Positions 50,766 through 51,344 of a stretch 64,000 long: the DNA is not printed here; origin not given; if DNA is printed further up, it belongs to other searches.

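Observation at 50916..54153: DUF951 – MFS – processive GT2 (QxxRW) trio with overlapping stop/start codons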

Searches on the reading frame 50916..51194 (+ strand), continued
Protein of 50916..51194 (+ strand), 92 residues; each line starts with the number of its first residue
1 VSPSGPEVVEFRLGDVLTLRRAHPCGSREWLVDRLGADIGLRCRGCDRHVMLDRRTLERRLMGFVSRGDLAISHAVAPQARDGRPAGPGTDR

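Call 72: list_cluster_members(proteins=[P0172, P0203, P0211, P0223, P0229, P0245, P0250, P0177, P0145, P0199])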
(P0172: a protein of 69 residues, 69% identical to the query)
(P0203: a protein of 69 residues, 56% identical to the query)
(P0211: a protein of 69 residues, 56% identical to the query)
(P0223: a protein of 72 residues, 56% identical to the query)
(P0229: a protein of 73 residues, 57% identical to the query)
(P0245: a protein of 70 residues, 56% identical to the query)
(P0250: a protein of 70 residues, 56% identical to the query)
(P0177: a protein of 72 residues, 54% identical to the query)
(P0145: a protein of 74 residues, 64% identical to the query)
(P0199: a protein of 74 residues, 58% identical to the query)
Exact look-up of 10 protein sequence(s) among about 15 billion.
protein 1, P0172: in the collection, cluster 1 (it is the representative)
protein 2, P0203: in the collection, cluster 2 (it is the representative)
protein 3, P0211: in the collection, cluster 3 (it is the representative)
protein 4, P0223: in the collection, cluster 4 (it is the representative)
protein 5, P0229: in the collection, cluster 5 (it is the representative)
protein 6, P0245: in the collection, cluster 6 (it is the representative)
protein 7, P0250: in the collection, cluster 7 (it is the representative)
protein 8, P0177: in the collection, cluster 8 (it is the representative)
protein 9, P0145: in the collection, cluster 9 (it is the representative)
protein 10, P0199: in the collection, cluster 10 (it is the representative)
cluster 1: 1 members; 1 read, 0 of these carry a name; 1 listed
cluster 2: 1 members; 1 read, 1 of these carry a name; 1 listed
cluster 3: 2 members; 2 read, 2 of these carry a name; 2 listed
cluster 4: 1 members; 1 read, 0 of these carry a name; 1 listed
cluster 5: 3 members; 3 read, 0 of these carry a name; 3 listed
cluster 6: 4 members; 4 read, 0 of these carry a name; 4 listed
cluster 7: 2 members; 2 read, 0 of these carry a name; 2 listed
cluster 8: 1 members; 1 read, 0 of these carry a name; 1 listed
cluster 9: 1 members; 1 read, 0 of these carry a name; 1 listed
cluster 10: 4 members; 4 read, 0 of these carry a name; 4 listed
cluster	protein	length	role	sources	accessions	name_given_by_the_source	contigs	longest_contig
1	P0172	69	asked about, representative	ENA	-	-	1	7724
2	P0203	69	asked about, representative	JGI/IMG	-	hypothetical protein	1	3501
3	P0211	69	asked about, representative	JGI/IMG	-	hypothetical protein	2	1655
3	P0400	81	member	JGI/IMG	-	hypothetical protein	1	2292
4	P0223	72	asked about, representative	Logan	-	-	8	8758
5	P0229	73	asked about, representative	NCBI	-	-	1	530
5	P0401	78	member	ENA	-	-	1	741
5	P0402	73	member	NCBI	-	-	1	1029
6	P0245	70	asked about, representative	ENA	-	-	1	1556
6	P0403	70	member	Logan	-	-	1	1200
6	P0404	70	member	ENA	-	-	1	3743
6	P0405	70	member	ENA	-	-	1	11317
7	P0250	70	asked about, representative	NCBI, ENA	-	-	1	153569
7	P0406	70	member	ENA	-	-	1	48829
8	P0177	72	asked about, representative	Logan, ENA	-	-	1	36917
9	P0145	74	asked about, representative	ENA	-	-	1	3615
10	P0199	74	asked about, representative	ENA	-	-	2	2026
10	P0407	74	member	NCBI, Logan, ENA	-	-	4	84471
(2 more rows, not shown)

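Call 73: find_encoding_contigs(protein=P0250, flank=5000, max_places=1)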
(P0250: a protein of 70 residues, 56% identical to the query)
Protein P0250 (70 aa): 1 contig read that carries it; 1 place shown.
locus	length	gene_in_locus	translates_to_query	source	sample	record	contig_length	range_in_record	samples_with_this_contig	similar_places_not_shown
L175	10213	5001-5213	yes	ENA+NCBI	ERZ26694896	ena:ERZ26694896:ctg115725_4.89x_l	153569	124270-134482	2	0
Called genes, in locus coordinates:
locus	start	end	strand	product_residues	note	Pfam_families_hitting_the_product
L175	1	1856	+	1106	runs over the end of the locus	PF25596:CPSase_L_D1, PF02786:CPSase_L_D2, PF07478:Dala_Dala_lig_C (weak), PF02787:CPSase_L_D3, PF25596:CPSase_L_D1, PF01071:GARS_A (weak), PF02786:CPSase_L_D2, PF02142:MGS, +5 more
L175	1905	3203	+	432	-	PF00156:Pribosyltran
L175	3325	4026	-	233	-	PF00730:HhH-GPD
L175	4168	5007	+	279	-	PF00215:OMPdecase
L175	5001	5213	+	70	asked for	PF06107:DUF951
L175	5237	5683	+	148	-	PF13975:gag-asp_proteas (faint)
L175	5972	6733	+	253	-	PF02463:SMC_N (faint), PF13555:AAA_29 (faint), PF00005:ABC_tran, PF13304:AAA_21 (faint)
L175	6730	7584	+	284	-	PF00950:ABC-3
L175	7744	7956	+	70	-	PF02597:ThiS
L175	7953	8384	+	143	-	PF02391:MoaE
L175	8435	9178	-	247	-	PF07090:GATase1_like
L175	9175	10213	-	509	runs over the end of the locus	PF02952:Fucose_iso_C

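Call 74: find_encoding_contigs(protein=P0407, flank=5000, max_places=1)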
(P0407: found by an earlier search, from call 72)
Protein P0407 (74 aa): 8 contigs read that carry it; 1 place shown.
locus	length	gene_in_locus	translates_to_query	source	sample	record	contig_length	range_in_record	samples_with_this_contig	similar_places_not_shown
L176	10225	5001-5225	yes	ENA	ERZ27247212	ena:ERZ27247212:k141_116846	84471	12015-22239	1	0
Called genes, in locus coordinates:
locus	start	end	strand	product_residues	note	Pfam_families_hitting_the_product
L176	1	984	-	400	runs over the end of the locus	PF00266:Aminotran_5, PF00155:Aminotran_1_2 (weak), PF01041:DegT_DnrJ_EryC1, PF01212:Beta_elim_lyase, PF01053:Cys_Met_Meta_PP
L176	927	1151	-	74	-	PF01206:TusA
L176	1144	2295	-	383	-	PF04143:Sulf_transp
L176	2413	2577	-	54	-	-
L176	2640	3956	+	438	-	PF13174:TPR_6 (faint), PF13371:TPR_9 (faint), PF13428:TPR_14 (faint), PF23914:TPR_CcmH_CycH (faint), PF24575:TPR_Slam (faint), PF13432:TPR_16, PF14559:TPR_19, PF14559:TPR_19, +13 more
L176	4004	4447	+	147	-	PF00334:NDK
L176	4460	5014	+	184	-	-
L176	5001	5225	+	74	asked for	PF06107:DUF951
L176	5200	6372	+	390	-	PF06925:MGDG_synth, PF04101:Glyco_tran_28_C, PF00534:Glycos_transf_1, PF13692:Glyco_trans_1_4, PF06722:EryCIII-like_C (weak)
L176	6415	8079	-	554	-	PF13531:SBP_bac_11, PF00092:VWA, PF13519:VWA_2, PF13768:VWA_3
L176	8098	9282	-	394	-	PF13531:SBP_bac_11 (faint)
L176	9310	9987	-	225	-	PF04012:PspA_IM30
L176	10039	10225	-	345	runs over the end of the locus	-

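Call 75: find_encoding_contigs(protein=P0177, flank=5000, max_places=1)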
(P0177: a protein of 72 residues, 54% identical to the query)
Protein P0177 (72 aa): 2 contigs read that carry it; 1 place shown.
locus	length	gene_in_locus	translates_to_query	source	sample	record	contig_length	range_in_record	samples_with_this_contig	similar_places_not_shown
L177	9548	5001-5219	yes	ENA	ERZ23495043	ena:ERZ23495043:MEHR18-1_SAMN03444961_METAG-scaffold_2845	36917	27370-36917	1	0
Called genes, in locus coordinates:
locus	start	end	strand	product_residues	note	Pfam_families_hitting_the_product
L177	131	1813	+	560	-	PF00999:Na_H_Exchanger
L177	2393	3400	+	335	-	PF00135:COesterase (weak), PF20434:BD-FAE, PF07859:Abhydrolase_3, PF00326:Peptidase_S9 (faint)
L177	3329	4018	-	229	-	PF00730:HhH-GPD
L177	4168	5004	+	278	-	PF00215:OMPdecase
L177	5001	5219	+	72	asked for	PF06107:DUF951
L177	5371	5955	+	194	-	PF02577:BFN_dom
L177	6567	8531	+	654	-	PF00664:ABC_membrane, PF00005:ABC_tran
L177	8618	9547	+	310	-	?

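Call 77: search_solved_structures(query=L089:6296-7609:+, max_evalue=1)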
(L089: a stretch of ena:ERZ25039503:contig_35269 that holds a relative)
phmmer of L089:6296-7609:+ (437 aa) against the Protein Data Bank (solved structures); distinct sequences matched with E-value up to 1: 38.
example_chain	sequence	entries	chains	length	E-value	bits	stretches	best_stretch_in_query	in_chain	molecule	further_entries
8xiu_A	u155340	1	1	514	1.2e-18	70.6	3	44-116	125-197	XlVMAT2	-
8tgg_A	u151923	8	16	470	3.3e-17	65.9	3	47-117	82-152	Chromaffin granule amine transporter | VMAT1 dimer in unbound form and with reserpine | VMAT1 dimer with reserpine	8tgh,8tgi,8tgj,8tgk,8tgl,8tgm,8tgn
8wlj_A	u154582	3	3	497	6.5e-17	64.9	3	230-419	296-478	Synaptic vesicular amine transporter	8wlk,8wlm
8t6a_A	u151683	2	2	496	1.3e-16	63.9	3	230-416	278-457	Synaptic vesicular amine transporter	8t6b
8t69_A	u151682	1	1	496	1.7e-16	63.5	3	230-416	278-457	Synaptic vesicular amine transporter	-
8xoa_A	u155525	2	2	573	1.8e-16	63.4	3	230-420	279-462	Synaptic vesicular amine transporter,Synaptic vesicular amine transporter,transporterA | Synaptic vesicular amine transporter,transporter B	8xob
8ucj_A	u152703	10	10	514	2e-16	63.3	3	230-416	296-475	Synaptic vesicular amine transporter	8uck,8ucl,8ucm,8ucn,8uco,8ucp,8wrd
8jsw_A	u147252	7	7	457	2.2e-16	63.2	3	230-398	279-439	Synaptic vesicular amine transporter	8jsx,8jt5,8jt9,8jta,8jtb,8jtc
8wll_A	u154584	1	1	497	3e-16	62.7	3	230-419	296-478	Synaptic vesicular amine transporter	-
8x3k_A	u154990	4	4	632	5.5e-16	61.9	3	230-416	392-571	Soluble cytochrome b562,Synaptic vesicular amine transporter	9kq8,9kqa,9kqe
8thr_A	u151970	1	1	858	2.2e-15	59.9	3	230-416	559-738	fluorescent protein mVenus,Synaptic vesicular amine transporter,GFP nano body,Synaptic ves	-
8xo9_A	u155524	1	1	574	5.3e-15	58.6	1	44-420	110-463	Synaptic vesicular amine transporter,Synaptic vesicular amine transporter,transporter A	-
8ttf_A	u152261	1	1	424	1.9e-14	56.8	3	26-117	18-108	Quinolone resistance protein NorA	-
8tth_A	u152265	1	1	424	2.3e-14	56.5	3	26-117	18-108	Quinolone resistance protein NorA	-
7lo7_Z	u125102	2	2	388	2.8e-14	56.3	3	26-117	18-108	Quinolone resistance protein NorA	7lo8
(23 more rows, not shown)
